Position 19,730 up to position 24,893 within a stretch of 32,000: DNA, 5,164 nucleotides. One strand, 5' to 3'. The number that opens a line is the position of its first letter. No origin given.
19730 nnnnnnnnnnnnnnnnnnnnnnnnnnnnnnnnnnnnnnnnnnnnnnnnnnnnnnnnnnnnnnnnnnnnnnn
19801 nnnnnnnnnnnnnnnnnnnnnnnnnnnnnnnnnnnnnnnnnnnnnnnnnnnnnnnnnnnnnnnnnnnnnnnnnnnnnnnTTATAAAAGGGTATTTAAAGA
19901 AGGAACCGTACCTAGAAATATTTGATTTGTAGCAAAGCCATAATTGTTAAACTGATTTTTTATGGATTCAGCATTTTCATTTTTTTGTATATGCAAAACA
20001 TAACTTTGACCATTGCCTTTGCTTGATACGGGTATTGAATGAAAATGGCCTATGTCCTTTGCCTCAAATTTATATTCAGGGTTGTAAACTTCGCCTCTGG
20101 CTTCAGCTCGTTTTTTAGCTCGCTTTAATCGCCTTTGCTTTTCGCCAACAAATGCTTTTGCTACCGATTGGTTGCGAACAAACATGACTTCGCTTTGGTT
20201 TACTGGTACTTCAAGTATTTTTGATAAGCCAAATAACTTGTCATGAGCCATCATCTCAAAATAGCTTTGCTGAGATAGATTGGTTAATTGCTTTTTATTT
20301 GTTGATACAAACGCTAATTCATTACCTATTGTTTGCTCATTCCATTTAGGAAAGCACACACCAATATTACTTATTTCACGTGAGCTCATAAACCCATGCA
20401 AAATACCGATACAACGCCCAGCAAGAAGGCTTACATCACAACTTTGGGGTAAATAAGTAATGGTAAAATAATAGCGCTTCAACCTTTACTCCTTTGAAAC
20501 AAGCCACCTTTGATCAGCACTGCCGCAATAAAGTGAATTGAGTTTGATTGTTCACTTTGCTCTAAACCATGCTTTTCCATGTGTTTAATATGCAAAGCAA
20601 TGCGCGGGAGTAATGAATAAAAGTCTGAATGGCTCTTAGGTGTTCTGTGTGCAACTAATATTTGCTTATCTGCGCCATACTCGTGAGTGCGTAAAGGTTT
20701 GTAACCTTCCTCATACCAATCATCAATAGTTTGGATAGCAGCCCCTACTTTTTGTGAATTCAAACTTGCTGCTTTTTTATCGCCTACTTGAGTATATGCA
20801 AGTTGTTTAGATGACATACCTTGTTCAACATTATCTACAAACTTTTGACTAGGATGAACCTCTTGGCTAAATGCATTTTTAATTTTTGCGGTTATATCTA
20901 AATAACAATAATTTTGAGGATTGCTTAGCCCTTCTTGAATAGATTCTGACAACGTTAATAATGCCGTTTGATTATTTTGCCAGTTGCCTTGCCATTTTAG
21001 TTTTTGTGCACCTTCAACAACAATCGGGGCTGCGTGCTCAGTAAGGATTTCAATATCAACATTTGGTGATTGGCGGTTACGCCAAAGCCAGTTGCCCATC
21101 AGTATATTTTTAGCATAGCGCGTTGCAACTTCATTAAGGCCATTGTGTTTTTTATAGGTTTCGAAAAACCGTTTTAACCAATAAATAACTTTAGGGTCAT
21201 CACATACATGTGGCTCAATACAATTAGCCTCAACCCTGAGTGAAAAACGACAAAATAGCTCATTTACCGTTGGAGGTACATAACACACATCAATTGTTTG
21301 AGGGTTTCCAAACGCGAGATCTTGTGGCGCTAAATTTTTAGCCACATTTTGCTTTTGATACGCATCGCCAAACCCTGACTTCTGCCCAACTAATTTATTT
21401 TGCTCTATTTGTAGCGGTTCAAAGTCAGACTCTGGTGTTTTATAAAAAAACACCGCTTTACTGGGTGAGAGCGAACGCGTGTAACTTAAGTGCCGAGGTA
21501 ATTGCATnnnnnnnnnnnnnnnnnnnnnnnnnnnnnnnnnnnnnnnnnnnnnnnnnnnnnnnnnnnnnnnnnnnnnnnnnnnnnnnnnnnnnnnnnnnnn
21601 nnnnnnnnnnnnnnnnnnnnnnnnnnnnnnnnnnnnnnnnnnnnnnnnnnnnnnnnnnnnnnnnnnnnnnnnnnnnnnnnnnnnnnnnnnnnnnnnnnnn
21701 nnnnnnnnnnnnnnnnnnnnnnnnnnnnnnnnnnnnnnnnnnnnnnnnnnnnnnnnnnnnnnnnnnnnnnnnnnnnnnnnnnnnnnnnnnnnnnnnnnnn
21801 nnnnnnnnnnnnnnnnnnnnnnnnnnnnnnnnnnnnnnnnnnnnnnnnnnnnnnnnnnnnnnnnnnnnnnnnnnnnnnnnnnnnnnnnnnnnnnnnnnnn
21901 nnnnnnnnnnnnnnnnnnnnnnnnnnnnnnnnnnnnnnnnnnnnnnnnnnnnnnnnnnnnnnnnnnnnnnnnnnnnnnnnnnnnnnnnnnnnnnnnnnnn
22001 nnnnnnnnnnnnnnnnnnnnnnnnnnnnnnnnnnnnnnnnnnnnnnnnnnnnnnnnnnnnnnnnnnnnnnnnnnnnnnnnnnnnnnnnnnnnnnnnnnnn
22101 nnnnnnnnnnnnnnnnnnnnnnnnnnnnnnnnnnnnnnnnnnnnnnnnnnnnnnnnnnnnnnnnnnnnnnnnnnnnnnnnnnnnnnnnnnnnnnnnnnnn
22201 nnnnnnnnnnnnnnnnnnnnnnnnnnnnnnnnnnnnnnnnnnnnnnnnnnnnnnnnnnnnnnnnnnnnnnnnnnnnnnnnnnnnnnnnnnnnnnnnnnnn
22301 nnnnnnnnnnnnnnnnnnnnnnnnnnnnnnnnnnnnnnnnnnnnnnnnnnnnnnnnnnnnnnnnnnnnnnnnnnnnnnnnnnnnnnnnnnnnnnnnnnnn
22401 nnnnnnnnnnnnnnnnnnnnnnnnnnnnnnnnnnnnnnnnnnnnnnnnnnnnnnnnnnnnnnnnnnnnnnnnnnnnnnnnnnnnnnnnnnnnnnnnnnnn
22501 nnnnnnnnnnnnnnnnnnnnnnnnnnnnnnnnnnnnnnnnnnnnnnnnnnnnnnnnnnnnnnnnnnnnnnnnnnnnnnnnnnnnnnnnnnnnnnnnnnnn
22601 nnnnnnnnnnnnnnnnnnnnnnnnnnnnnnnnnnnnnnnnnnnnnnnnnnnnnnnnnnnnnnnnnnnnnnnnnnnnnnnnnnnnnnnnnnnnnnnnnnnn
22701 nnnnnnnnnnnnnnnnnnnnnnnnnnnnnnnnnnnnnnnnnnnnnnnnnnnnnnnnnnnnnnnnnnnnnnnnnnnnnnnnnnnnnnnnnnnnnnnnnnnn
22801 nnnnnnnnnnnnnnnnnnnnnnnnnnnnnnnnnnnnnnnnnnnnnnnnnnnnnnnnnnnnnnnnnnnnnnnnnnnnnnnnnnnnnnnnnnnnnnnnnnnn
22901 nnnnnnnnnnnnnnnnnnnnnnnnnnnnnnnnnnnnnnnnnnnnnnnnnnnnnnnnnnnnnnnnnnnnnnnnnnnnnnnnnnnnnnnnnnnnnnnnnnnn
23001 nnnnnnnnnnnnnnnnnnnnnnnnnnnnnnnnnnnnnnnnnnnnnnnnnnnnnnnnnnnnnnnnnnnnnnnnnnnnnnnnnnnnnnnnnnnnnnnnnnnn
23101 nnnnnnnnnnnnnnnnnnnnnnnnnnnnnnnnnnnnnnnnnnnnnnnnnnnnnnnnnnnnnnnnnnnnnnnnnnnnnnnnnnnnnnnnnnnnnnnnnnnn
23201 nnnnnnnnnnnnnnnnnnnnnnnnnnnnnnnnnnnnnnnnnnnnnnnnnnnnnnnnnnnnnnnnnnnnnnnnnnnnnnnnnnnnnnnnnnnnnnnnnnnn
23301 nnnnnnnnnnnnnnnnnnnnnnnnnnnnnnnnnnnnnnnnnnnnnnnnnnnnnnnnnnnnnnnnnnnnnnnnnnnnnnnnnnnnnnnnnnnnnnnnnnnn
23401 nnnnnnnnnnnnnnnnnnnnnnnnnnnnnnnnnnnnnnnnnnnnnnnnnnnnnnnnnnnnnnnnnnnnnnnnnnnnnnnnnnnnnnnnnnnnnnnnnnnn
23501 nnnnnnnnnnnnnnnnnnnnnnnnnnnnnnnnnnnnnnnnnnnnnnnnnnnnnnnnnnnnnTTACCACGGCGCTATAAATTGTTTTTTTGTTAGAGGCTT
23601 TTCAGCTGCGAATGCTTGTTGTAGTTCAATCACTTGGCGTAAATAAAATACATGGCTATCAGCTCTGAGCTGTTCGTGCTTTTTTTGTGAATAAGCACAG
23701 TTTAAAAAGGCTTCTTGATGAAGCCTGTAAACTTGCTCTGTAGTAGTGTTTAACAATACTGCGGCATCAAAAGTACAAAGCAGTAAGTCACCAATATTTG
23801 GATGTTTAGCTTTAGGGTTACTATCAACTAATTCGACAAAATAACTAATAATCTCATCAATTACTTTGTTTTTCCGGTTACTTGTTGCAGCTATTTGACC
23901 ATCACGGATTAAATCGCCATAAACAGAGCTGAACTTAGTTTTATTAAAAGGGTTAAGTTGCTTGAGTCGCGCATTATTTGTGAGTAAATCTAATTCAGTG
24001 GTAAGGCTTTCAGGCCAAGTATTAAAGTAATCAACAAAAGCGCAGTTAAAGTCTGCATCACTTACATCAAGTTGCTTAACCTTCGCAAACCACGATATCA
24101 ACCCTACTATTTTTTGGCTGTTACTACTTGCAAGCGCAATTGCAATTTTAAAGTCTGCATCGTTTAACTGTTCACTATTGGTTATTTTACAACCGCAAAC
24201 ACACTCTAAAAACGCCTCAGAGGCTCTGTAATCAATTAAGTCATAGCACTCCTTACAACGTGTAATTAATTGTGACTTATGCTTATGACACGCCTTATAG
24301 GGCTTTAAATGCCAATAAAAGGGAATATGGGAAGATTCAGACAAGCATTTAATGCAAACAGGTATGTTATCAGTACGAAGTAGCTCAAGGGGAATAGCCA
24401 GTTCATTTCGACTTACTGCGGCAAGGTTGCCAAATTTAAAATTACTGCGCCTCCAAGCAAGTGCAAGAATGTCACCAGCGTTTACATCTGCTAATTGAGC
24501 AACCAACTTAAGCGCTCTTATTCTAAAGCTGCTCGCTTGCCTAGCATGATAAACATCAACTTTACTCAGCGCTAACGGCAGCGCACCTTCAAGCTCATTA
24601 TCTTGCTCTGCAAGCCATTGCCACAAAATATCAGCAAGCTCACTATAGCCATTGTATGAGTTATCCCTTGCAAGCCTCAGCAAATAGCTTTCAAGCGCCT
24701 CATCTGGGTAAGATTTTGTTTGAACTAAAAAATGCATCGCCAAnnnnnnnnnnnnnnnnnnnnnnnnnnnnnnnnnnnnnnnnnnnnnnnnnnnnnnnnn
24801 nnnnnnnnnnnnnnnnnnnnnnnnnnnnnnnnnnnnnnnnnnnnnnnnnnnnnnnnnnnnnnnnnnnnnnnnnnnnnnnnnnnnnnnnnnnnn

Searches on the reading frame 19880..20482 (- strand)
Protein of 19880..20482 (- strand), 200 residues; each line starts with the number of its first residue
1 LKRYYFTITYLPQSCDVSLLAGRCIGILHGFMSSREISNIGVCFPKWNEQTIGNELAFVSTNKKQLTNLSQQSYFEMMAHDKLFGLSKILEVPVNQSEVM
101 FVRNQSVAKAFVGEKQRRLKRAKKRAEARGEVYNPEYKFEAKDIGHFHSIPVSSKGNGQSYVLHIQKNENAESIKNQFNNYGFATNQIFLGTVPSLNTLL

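Call 8: search_protein_families(library=pfam, proteins=[window:19880-20482:-], max_evalue=0.01)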
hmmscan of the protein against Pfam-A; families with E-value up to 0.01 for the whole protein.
window:19880-20482:- (200 aa): 1 family
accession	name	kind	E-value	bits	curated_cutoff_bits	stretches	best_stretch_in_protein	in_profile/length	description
PF09618.15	Cas_Csy4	-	1.3e-23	84.5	25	1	5-194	1-179/181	CRISPR-associated protein (Cas_Csy4)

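Call 9: search_protein_families(library=ncbifam, proteins=[window:19880-20482:-], max_evalue=0.01)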
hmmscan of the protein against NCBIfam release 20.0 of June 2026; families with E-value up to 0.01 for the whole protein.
window:19880-20482:- (200 aa): 1 family
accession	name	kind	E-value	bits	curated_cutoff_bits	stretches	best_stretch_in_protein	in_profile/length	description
TIGR02563.1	cas_Csy4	equivalog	1e-29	103.9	36.25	1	4-194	1-182/184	type I-F CRISPR-associated endoribonuclease Cas6/Csy4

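Call 16: find_encoding_contigs(protein=window:19880-20482:-, flank=10000, max_places=10)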
Protein window:19880-20482:- (200 aa): 1 contig read that carries it; 1 place shown.
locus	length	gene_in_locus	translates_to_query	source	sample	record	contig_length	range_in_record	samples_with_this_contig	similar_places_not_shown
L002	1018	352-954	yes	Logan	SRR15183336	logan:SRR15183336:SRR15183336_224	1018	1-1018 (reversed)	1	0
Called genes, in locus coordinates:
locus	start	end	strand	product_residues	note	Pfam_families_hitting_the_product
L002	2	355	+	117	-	?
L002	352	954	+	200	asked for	PF09618:Cas_Csy4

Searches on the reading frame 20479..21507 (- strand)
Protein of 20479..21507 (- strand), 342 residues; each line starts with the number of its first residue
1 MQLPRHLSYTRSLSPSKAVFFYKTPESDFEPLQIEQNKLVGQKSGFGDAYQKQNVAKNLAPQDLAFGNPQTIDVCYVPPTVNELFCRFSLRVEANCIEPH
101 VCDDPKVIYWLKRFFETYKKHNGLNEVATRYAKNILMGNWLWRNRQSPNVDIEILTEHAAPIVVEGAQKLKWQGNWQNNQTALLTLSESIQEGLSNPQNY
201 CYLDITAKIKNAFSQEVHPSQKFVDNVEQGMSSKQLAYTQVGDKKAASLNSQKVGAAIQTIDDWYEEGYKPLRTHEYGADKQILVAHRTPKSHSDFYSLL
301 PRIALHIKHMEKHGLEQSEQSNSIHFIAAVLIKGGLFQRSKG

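Call 8: search_protein_families(library=pfam, proteins=[window:20479-21507:-], max_evalue=0.01)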
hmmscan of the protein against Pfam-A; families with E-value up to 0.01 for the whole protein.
window:20479-21507:- (342 aa): 1 family
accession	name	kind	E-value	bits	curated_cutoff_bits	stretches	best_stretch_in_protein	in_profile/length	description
PF09615.15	Cas_Csy3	-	3.3e-67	227.6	25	1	4-338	2-328/328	CRISPR-associated protein (Cas_Csy3)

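Call 9: search_protein_families(library=ncbifam, proteins=[window:20479-21507:-], max_evalue=0.01)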
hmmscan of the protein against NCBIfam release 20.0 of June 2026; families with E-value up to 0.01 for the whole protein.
window:20479-21507:- (342 aa): 1 family
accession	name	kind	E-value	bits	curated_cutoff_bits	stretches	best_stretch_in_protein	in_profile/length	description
TIGR02566.1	cas_Csy3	equivalog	2.4e-67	227.8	157.55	1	3-340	2-340/341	type I-F CRISPR-associated protein Csy3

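Call 58: find_encoding_contigs(protein=window:20479-21507:-, flank=10000, max_places=4)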
Protein window:20479-21507:- (342 aa): 2 contigs read that carry it; 2 places shown.
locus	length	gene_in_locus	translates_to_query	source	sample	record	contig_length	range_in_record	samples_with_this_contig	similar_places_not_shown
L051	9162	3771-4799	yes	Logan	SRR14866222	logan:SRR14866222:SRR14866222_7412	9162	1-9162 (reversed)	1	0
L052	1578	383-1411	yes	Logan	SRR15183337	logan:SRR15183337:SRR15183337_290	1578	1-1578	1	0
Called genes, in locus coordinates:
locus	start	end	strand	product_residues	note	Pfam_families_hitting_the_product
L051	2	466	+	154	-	?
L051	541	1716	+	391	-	PF06527:TniQ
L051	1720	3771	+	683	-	PF09614:Cas_Csy2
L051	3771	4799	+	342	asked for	PF09615:Cas_Csy3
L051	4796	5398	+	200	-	PF09618:Cas_Csy4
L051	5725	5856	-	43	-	-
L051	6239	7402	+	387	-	PF21654:DncV-like_NTFase, PF21713:DncV_C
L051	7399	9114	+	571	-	PF00899:ThiF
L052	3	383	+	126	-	?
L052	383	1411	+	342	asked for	PF09615:Cas_Csy3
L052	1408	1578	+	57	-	?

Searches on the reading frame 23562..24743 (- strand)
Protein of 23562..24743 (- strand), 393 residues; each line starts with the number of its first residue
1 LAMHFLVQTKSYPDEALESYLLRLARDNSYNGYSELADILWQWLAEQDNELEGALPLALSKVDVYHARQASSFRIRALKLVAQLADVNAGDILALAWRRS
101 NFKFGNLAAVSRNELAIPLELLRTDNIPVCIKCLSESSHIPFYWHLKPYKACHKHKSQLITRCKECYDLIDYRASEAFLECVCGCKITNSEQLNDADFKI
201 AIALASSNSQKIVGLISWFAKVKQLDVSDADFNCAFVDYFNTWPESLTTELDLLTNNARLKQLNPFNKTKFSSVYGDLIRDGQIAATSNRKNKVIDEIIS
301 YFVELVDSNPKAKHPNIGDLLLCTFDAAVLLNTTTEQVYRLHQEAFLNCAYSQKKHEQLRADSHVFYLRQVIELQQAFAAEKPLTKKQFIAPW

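Call 8: search_protein_families(library=pfam, proteins=[window:23562-24743:-], max_evalue=0.01)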
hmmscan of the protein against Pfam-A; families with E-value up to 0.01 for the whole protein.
window:23562-24743:- (393 aa): 1 family
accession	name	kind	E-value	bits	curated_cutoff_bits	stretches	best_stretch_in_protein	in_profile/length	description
PF06527.16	TniQ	-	1.1e-13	52.5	27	1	9-159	4-142/142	TniQ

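Call 9: search_protein_families(library=ncbifam, proteins=[window:23562-24743:-], max_evalue=0.01)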
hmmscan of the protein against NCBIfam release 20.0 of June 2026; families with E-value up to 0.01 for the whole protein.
window:23562-24743:- (393 aa): 0 families

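Call 36: search_solved_structures(query=window:23562-24743:-, max_evalue=0.00001)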
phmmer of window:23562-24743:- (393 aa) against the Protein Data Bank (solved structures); distinct sequences matched with E-value up to 0.00001: 9.
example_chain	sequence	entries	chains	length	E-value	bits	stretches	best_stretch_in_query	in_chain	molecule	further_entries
7u5d_I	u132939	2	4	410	9.4e-70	238.8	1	3-378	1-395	TniQ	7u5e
30ga_I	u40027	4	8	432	6.6e-69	236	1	1-383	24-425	TniQ.1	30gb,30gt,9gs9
6lnd_K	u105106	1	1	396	1.9e-34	122.6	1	5-377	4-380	transposition protein TniQ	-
6v9p_A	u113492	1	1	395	2.3e-34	122.3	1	5-377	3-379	TniQ family protein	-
6lnb_J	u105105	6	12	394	2.8e-34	122.1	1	5-377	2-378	Transposition protein TniQ | TniQ | TniQ family protein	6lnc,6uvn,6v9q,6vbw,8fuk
6pig_J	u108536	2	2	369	2.6e-30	109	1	5-347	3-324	TniQ monomer 2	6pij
6pif_J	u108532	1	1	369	2.7e-30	109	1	5-347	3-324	TniQ monomer 2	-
9vtp_I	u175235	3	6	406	3.7e-30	108.5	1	3-374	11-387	TniQ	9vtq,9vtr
6pif_I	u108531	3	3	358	2.3e-27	99.3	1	5-164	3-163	TniQ monomer 1 | TniQ monomer I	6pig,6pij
